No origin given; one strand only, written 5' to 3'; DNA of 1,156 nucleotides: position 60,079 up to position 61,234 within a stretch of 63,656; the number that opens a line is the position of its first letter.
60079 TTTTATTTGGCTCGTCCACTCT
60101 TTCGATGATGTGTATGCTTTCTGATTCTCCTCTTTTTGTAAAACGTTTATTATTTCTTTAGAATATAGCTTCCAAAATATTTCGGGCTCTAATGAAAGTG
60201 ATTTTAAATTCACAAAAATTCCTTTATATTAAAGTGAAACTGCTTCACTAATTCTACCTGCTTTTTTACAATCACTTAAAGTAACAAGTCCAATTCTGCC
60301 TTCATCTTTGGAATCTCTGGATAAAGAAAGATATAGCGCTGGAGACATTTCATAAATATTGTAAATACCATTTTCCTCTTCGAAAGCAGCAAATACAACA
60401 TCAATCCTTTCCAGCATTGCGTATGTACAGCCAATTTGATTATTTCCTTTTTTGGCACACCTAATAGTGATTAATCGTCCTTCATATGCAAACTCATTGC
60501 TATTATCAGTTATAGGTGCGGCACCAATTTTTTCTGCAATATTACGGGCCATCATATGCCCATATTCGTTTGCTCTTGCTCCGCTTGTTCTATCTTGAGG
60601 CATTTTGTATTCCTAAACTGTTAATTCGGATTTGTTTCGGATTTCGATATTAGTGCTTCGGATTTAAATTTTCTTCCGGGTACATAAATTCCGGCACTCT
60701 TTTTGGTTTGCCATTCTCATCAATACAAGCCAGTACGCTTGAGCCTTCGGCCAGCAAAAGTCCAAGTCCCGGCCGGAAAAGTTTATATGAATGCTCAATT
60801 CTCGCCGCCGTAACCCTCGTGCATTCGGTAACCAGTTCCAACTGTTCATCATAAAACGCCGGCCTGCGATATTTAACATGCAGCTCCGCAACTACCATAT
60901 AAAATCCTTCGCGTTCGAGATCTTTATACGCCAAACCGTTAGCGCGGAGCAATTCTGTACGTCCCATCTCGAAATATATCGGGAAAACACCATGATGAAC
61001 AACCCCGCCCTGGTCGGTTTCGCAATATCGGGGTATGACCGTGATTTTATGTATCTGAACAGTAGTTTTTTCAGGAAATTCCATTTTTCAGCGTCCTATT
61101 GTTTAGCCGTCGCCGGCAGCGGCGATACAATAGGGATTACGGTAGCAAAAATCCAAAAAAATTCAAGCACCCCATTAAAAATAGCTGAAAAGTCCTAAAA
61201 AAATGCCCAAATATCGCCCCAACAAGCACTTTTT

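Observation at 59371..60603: AT-rich three-gene orphan cassette between housekeeping genes: candidate undescribed defence/toxin module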

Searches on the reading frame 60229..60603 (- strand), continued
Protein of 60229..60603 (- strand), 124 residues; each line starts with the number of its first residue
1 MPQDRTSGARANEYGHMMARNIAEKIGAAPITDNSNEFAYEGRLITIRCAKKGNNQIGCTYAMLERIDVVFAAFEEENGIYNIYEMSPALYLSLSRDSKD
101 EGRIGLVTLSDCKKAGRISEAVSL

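Call 87: find_encoding_contigs(protein=P0007, flank=3000, max_places=3)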
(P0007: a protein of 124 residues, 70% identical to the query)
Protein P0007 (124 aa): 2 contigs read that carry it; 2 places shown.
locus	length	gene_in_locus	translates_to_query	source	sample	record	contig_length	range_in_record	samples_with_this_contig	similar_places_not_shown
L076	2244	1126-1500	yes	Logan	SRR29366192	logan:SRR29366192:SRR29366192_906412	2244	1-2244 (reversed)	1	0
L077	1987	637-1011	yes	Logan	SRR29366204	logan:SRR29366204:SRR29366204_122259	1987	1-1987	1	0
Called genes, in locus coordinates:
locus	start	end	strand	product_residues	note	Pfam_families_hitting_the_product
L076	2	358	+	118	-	?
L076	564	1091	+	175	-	-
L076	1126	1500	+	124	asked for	-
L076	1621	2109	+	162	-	-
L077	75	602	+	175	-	-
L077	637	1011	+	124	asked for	-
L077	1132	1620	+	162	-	-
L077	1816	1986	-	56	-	?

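Call 88: find_encoding_contigs(protein=P0011, flank=3000, max_places=3)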
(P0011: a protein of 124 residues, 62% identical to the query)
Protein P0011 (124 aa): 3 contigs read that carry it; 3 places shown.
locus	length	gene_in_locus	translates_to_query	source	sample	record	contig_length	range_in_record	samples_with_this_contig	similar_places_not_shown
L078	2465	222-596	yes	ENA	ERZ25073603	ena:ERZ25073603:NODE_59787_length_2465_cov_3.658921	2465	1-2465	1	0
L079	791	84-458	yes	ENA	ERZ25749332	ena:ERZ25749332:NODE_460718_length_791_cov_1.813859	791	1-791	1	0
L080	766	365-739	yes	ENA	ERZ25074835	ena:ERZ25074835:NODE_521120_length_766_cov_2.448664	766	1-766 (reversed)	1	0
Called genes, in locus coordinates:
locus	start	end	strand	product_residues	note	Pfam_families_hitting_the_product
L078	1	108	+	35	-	?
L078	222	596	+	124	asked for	-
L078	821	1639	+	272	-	-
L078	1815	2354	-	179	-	-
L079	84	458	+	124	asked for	-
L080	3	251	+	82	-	?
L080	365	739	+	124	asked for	-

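Call 107: search_dna_similar(query=window:60229-60603:-, collection=plasmids, mode=protein, max_evalue=0.001, max_rows=15)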
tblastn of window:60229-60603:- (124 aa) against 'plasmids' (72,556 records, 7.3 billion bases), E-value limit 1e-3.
No match.

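Call 108: search_dna_similar(query=window:60229-60603:-, collection=phages, mode=protein, max_evalue=0.001, max_rows=15)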
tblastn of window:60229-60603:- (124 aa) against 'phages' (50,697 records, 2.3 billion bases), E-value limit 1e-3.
No match.

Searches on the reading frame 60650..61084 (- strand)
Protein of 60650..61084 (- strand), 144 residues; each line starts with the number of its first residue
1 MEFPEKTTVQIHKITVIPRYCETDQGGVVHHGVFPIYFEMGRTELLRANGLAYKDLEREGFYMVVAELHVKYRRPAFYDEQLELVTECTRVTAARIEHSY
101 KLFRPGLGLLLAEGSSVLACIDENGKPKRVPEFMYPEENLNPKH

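Call 4: search_protein_families(library=pfam, proteins=[window:60650-61084:-], max_evalue=1)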
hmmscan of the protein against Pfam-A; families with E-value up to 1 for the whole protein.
window:60650-61084:- (144 aa): 3 families
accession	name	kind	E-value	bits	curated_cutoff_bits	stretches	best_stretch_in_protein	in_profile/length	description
PF13279.12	4HBT_2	-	8.1e-14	52.6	25.5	1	22-134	5-118/122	Thioesterase-like superfamily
PF03061.28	4HBT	-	9.7e-14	51.9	20.6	1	26-106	1-74/79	Thioesterase superfamily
PF01643.23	Acyl-ACP_TE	-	0.12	12.6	23.7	1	54-132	46-125/131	Acyl-ACP thioesterase N-terminal domain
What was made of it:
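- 60650..61084 (-): Left boundary: 4HBT-type thioesterase gene, a native housekeeping flank. Pfam 4HBT_2/4HBT at E 1e-13 (call 4).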
